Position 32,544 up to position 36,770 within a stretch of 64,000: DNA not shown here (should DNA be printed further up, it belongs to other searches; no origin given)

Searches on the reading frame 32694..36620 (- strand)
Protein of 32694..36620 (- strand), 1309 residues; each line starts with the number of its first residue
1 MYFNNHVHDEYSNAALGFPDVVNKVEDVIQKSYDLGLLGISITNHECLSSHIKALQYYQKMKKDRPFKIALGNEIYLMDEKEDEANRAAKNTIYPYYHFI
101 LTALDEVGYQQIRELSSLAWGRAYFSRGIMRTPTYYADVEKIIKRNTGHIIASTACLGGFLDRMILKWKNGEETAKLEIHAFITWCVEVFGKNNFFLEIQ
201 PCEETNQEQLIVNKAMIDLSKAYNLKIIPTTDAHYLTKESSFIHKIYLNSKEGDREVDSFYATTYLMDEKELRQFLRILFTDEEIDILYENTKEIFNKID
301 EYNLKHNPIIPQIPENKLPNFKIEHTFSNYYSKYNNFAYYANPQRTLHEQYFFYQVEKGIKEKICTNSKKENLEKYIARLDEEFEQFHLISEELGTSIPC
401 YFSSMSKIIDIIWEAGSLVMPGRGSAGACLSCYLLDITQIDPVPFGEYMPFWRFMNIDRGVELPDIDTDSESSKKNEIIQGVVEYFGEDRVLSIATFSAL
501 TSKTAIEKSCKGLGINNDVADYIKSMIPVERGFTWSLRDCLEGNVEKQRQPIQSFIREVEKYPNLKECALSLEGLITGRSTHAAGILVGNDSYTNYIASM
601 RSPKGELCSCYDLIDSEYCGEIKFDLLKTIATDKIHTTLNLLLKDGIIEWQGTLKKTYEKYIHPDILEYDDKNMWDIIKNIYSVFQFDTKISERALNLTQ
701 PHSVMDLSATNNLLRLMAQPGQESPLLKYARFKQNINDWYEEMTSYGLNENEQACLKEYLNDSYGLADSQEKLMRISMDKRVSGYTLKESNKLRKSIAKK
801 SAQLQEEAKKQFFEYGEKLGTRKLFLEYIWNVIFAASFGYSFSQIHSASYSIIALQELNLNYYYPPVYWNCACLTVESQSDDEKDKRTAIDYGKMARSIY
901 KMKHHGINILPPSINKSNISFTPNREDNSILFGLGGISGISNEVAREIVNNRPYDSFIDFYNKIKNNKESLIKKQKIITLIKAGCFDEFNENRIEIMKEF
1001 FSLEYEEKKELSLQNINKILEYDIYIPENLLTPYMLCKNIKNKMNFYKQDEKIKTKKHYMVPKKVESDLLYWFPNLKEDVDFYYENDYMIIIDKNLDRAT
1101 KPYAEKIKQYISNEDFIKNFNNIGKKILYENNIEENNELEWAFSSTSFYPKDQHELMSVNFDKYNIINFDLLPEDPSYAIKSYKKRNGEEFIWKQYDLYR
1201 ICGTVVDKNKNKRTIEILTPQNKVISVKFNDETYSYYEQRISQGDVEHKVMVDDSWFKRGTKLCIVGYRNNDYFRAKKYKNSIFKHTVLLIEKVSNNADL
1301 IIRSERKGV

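Call 29: search_protein_families(library=phrogs, proteins=[window:32694-36620:-], max_evalue=0.00001)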
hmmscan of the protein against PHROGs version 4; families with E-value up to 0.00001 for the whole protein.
window:32694-36620:- (1309 aa): 7 families
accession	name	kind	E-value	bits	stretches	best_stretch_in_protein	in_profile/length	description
phrog_405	-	DNA, RNA and nucleotide metabolism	1.1e-238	796.2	1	1-1294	43-1093/1190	DNA polymerase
phrog_12219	-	DNA, RNA and nucleotide metabolism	1.2e-195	653.3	1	463-1300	1-819/823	DNA polymerase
phrog_7513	-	unknown function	9.3e-101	338.9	1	2-459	11-448/461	-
phrog_21652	-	DNA, RNA and nucleotide metabolism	2.9e-99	333.8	1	426-830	37-439/476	DNA polymerase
phrog_20695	-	DNA, RNA and nucleotide metabolism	8.9e-94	315.8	1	855-1307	1-439/440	DNA binding protein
phrog_11165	-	DNA, RNA and nucleotide metabolism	5.2e-63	214.2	1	350-954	13-577/782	DNA polymerase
phrog_4335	-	unknown function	9.8e-09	35.9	1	826-953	18-130/421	-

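Call 38: search_dna_similar(query=window:32694-36620:-, collection=phages, mode=protein, max_rows=15)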
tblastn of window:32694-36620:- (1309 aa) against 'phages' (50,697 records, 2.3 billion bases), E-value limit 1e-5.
Records with a match: 1407; places in all: 1415; records where one place covers at least 80% of the query: 113.
Best place of each record, by identity: <60% 1407.
By first word of the organism name: Pseudomonas 301; Mycobacterium 282; Streptomyces 211; Gordonia 132; Bacillus 80; Staphylococcus 48; Bacteriophage 42; Microbacterium 36; Escherichia 31; Rhodococcus 22; and 57 more.
By host as written in the record: Mycobacterium smegmatis mc2 155 204; Pseudomonas aeruginosa 118; - 99; Pseudomonas aeruginosa PAO1 86; Streptomyces griseus ATCC 10137 81; Gordonia terrae 3612 65; Streptomyces lividans JI 1326 44; Mycobacterium smegmatis mc#155 37; and 235 more.
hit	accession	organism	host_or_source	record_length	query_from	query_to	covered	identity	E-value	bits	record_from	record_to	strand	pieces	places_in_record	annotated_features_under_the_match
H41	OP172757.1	Enterocloster phage CB473P3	Enterocloster bolteae DA473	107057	1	1306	100%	51.0%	5e-168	1336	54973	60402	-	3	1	hypothetical protein (x3) | DNA endonuclease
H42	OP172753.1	Enterocloster phage CB457P1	Enterocloster bolteae DA457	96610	1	1306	100%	50.9%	4e-166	1327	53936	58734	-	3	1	hypothetical protein (x3)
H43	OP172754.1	Enterocloster phage CB457P2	Enterocloster bolteae DA457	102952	1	1306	100%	50.9%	3e-160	1324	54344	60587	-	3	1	hypothetical protein (x3) | DNA endonuclease (x2)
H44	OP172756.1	Enterocloster phage CB473P2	Enterocloster bolteae DA473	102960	1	1306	100%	50.9%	3e-160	1324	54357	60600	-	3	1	hypothetical protein (x3) | DNA endonuclease (x2)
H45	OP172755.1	Enterocloster phage CB473P1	Enterocloster bolteae DA473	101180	1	1306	100%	50.6%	3e-160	1313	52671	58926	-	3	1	hypothetical protein (x3) | DNA endonuclease (x2)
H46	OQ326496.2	Enterocloster phage PMBT24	Enterocloster bolteae Q14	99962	1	1306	100%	50.4%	0e+0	1305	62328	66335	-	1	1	DNA polymerase III alpha subunit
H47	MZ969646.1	Bacillus phage BUCT082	Bacillus subtilis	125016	6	1309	100%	41.0%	0e+0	902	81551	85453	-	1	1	DNA polymerase III subunit alpha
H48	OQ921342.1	Bacillus phage SPbetaL2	Bacillus subtilis BEST7003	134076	6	1306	99%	41.1%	0e+0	902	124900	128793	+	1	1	hypothetical protein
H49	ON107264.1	Bacillus phage BUCT083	Bacillus subtilis subsp. subtilis str. ...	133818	6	1306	99%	41.1%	0e+0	904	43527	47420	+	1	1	DNA polymerase III subunit alpha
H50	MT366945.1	Bacillus phage phi3Ts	Bacillus subtilis subsp. subtilis str. ...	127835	6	1309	100%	40.9%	0e+0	903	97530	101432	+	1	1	putative DNA polymerase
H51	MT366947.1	Bacillus phage Hyb2phi3Ts-SPbeta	Bacillus subtilis subsp. subtilis str. ...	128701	6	1309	100%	40.9%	0e+0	903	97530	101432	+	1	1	putative DNA polymerase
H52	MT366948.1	Bacillus phage Hyb3phi3Ts-SPbeta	Bacillus subtilis subsp. subtilis str. ...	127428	6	1309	100%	40.9%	0e+0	903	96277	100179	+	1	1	putative DNA polymerase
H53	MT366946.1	Bacillus phage Hyb1phi3Ts-SPbeta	Bacillus subtilis subsp. subtilis str. ...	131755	6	1309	100%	40.9%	0e+0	903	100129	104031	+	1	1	putative DNA polymerase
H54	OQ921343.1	Bacillus phage SPbetaL3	Bacillus subtilis BEST7003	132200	6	1309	100%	40.9%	0e+0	903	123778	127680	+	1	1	hypothetical protein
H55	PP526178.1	Bacillus phage phi3T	Bacillus subtilis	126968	6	1309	100%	40.9%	0e+0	903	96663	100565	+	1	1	record has no annotation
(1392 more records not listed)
